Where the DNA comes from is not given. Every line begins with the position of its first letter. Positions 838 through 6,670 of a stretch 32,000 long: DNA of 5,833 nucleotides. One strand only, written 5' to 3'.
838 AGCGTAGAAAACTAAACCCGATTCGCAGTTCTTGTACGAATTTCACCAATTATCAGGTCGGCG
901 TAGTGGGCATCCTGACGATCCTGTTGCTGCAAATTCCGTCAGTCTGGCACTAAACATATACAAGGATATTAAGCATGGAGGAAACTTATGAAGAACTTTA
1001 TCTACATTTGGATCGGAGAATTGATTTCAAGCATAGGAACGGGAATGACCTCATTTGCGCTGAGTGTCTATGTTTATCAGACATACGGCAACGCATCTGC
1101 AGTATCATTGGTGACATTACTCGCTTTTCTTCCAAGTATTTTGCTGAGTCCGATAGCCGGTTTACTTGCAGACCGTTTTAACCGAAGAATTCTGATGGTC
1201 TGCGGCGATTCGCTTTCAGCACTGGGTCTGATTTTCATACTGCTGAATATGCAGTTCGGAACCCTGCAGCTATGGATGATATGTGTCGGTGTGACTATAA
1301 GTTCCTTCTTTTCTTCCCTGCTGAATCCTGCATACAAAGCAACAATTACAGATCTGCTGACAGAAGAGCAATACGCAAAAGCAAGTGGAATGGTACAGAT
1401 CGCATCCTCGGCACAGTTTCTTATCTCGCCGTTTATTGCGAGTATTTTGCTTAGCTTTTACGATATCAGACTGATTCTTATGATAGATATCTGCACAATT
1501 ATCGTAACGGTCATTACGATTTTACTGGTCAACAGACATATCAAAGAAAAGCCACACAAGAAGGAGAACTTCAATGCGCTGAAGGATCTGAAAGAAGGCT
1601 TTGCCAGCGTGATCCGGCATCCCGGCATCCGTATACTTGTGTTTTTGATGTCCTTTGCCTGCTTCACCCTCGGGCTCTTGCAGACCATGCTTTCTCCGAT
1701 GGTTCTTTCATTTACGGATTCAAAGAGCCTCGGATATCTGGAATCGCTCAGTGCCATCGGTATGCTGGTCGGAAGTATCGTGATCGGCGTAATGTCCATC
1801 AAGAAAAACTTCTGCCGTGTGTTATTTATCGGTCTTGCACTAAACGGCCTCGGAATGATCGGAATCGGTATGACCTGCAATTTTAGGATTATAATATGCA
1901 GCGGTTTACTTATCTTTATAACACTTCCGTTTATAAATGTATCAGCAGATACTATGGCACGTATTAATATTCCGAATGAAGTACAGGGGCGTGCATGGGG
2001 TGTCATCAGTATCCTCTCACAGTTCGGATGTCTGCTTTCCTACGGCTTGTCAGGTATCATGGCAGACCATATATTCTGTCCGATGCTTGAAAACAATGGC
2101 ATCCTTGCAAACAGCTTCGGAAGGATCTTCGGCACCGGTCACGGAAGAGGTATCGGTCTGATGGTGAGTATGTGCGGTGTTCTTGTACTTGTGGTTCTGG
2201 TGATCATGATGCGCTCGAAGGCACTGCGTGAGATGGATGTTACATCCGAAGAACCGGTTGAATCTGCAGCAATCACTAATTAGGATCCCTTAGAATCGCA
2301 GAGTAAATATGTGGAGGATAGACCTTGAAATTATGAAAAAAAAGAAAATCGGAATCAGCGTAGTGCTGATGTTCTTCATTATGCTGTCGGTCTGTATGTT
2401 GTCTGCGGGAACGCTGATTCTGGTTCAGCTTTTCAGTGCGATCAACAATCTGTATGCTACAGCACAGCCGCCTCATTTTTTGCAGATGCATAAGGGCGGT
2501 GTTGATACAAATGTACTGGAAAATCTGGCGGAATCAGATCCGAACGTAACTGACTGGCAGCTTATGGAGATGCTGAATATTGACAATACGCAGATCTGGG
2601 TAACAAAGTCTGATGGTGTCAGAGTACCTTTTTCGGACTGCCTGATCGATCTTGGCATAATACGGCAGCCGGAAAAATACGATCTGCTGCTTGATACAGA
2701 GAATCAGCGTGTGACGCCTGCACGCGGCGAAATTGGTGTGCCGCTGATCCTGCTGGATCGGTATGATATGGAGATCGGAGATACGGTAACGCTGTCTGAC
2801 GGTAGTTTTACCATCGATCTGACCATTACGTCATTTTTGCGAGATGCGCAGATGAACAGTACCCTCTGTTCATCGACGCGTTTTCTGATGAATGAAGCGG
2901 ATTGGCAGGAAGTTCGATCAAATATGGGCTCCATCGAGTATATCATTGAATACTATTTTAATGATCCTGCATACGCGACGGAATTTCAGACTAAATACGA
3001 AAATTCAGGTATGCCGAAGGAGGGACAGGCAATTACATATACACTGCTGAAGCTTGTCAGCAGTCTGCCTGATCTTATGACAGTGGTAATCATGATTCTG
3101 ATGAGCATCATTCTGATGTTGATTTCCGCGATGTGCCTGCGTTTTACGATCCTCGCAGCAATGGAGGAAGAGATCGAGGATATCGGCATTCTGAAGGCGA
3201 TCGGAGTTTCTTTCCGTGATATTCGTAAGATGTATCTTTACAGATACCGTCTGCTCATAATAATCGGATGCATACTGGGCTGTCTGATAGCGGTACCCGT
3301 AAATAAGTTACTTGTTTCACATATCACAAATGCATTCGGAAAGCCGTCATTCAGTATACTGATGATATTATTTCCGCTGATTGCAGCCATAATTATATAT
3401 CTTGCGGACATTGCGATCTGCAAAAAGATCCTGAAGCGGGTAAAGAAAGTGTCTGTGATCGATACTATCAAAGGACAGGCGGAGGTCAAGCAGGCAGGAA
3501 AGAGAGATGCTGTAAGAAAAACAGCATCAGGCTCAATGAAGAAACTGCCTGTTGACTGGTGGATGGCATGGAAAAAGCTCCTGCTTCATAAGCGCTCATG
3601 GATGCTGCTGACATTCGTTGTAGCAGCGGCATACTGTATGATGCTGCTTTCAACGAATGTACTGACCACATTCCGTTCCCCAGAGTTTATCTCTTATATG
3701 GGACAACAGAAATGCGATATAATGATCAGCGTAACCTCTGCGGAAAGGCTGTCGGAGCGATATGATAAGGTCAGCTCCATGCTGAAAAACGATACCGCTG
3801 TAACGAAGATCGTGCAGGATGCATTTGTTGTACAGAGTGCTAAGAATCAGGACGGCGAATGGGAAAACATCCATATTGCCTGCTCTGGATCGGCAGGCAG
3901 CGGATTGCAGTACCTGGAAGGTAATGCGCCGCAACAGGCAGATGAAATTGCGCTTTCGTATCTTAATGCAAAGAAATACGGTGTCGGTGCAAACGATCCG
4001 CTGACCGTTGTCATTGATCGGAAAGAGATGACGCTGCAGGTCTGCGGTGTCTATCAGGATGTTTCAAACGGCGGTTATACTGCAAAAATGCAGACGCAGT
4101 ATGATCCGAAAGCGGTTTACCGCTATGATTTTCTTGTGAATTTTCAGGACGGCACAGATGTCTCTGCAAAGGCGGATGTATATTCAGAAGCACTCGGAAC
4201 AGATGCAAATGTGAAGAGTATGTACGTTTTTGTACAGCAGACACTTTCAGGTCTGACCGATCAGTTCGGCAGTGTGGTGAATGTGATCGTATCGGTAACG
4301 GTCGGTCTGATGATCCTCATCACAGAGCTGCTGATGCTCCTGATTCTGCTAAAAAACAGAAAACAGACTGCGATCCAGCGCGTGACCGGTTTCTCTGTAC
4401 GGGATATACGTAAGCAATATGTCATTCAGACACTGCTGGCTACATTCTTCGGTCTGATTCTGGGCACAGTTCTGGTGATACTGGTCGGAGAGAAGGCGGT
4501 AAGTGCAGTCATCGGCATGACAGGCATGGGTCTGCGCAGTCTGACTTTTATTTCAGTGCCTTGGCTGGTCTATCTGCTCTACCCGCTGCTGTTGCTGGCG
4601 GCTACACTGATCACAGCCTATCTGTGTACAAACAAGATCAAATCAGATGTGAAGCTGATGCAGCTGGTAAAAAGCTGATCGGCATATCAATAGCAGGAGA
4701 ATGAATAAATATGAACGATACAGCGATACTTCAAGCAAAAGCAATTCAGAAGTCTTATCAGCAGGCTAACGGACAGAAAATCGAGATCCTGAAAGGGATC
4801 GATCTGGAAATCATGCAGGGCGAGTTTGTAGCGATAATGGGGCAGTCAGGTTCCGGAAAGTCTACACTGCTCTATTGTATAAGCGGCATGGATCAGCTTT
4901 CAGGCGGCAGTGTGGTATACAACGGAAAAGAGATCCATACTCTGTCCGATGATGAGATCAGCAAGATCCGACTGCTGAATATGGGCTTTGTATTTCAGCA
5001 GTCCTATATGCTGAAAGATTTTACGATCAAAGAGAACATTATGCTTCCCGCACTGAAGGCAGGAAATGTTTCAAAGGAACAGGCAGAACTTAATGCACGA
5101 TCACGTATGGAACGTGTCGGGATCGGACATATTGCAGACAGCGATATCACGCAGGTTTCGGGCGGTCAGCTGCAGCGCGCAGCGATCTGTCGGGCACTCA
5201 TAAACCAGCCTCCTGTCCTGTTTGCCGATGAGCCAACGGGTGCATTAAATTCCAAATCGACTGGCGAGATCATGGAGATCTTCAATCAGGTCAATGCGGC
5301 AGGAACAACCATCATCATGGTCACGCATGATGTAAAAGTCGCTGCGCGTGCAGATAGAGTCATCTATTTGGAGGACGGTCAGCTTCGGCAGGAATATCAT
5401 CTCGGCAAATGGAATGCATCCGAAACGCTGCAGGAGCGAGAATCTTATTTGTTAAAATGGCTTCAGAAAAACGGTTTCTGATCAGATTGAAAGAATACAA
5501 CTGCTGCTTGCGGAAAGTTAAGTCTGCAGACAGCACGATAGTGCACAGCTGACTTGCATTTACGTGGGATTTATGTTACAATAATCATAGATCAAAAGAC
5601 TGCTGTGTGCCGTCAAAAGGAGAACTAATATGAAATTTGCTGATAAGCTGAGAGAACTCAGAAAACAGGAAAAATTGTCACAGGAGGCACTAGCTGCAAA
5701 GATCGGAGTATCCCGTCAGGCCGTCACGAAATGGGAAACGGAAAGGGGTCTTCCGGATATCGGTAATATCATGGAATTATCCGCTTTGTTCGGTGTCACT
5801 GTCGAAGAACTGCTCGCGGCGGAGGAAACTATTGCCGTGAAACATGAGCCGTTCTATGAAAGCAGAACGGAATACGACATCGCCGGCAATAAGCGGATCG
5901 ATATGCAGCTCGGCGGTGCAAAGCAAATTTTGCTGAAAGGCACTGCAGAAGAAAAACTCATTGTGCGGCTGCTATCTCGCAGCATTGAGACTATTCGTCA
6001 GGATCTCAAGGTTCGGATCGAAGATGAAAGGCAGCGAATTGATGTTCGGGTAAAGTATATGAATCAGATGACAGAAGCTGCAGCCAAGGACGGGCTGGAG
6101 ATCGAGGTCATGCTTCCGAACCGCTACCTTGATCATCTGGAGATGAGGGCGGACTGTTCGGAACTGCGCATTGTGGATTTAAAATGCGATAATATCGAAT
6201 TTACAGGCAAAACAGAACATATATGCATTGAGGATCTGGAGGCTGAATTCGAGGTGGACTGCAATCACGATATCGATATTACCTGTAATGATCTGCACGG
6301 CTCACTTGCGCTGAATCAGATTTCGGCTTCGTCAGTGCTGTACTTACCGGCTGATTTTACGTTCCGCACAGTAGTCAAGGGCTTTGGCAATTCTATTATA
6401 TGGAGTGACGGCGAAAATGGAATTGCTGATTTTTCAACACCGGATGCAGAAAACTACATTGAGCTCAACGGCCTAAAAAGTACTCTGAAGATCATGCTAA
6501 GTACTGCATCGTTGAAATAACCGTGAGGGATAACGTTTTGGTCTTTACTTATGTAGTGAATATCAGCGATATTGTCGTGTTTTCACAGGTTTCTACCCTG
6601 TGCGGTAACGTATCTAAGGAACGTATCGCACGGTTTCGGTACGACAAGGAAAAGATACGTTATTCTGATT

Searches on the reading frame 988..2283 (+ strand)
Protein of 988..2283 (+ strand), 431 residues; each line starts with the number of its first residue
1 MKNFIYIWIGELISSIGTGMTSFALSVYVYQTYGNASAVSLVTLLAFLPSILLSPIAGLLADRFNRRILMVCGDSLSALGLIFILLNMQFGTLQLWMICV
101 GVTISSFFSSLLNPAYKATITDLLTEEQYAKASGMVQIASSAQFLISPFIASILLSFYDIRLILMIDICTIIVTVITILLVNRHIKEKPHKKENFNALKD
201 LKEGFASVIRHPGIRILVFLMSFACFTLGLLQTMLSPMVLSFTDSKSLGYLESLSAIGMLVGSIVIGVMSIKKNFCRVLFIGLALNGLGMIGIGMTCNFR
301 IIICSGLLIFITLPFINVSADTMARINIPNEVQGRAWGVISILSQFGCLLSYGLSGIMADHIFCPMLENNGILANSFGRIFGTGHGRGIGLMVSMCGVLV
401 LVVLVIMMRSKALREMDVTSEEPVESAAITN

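Call 64: search_protein_families(library=pfam, proteins=[window:988-2283:+], max_evalue=0.00001)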
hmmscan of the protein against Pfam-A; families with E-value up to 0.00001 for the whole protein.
window:988-2283:+ (431 aa): 3 families
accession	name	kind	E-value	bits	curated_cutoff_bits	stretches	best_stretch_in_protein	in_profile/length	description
PF07690.21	MFS_1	-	6.9e-39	134.2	33.4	1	7-351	1-346/347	Major Facilitator Superfamily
PF05977.19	MFS_3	-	6.5e-20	71.5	27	1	3-348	11-355/524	Transmembrane secretion effector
PF12832.13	MFS_1_like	-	6.6e-12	45.6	25.2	1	25-356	22-359/373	MFS_1 like family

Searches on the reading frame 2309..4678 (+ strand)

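Call 64: search_protein_families(library=pfam, proteins=[window:2309-4678:+], max_evalue=0.00001)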
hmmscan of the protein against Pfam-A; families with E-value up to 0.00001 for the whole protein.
window:2309-4678:+ (789 aa): 1 family
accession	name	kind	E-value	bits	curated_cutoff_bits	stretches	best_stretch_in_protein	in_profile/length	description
PF02687.27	FtsX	-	1.9e-22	80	25.5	2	264-365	2-101/120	FtsX-like permease C-terminal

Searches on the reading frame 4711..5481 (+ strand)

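Call 64: search_protein_families(library=pfam, proteins=[window:4711-5481:+], max_evalue=0.00001)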
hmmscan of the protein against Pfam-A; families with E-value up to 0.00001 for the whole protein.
window:4711-5481:+ (256 aa): 2 families
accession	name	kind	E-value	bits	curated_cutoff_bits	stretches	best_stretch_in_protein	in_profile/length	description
PF00005.33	ABC_tran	-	2.6e-32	112.7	25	1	27-176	1-136/137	ABC transporter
PF13304.12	AAA_21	-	3.2e-08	34.4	27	0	90-208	201-300/304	AAA domain, putative AbiEii toxin, Type IV TA system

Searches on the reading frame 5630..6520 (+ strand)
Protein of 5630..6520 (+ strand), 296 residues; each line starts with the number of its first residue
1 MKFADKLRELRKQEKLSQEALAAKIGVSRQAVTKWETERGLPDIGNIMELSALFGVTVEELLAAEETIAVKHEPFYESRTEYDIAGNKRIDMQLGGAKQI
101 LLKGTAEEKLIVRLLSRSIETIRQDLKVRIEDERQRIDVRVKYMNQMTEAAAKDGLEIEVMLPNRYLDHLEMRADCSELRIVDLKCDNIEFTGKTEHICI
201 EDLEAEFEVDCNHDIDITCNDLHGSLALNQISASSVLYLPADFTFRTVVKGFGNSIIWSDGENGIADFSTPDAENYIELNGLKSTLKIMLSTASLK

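Call 11: search_protein_families(library=pfam, proteins=[window:5630-6520:+], max_evalue=0.001)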
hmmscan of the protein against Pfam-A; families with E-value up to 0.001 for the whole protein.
window:5630-6520:+ (296 aa): 4 families
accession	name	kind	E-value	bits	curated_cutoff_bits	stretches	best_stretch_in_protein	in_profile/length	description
PF01381.28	HTH_3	-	8.9e-16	58.1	23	1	7-61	1-55/55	Helix-turn-helix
PF13560.12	HTH_31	-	3.4e-10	40.5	27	1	3-61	2-61/64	Helix-turn-helix domain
PF12844.13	HTH_19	-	6.3e-08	32.9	30.2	1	6-64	3-61/64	Helix-turn-helix domain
PF13443.12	HTH_26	-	5.1e-07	30.3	22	1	6-64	1-60/63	Cro/C1-type HTH DNA-binding domain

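Call 69: search_protein_families(library=padloc, proteins=[window:5630-6520:+], max_evalue=0.00001)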
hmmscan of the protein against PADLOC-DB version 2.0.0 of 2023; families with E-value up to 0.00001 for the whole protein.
window:5630-6520:+ (296 aa): 7 families
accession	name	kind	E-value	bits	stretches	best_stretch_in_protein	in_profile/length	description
PDLC03954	RmrA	-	5.4e-11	40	1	5-93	13-99/380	-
PDLC03945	RmrA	-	1.6e-09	35.4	1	4-65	4-65/394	-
PDLC03951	RmrA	-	1.6e-09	35.3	1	5-97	11-102/400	-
PDLC03665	Control_protein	-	7.9e-09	33.7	1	2-64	8-71/77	control protein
PDLC02926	HTH_VI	-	2.8e-08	31.9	1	4-68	3-67/92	-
PDLC04142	capH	-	7.2e-08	31.4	1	1-68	5-72/103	capH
PDLC03952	RmrA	-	9.4e-08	29.3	1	5-59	25-79/395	-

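Call 78: search_protein_families(library=ncbifam, proteins=[window:5630-6520:+], max_evalue=0.001)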
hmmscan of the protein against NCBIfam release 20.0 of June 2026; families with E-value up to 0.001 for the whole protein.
window:5630-6520:+ (296 aa): 8 families
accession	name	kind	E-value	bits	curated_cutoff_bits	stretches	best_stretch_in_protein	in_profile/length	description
NF041951.1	phage_RstR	subfamily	1e-13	51.5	80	1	1-69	1-69/108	RstR family transcriptional repressor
NF052239.1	antitox_spr1629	equivalog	9.6e-09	34.8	335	1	4-89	4-87/377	spr1629 family repressor/antitoxin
TIGR03070.1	couple_hipB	subfamily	1.3e-08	34.7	71.65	1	2-57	2-57/58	type II toxin-antitoxin system Y4mF family antitoxin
NF003162.0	PRK04140.1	equivalog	8.6e-07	28.3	263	1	5-62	129-186/317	transcriptional regulator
NF007257.0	PRK09706.1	subfamily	3.6e-06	26.8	101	1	3-56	6-59/135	transcriptional repressor DicA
TIGR00270.2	TIGR00270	equivalog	3e-05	23.9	110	1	3-65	76-138/159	multiprotein bridging factor aMBF1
TIGR03830.1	CxxCG_CxxCG_HTH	subfamily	0.00012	21.9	61.8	1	5-40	68-103/127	type II TA system antitoxin MqsA family protein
NF047948.1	male_kill_WMK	equivalog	0.00094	18.7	300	0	2-79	5-80/300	WO male-killing family protein Wmk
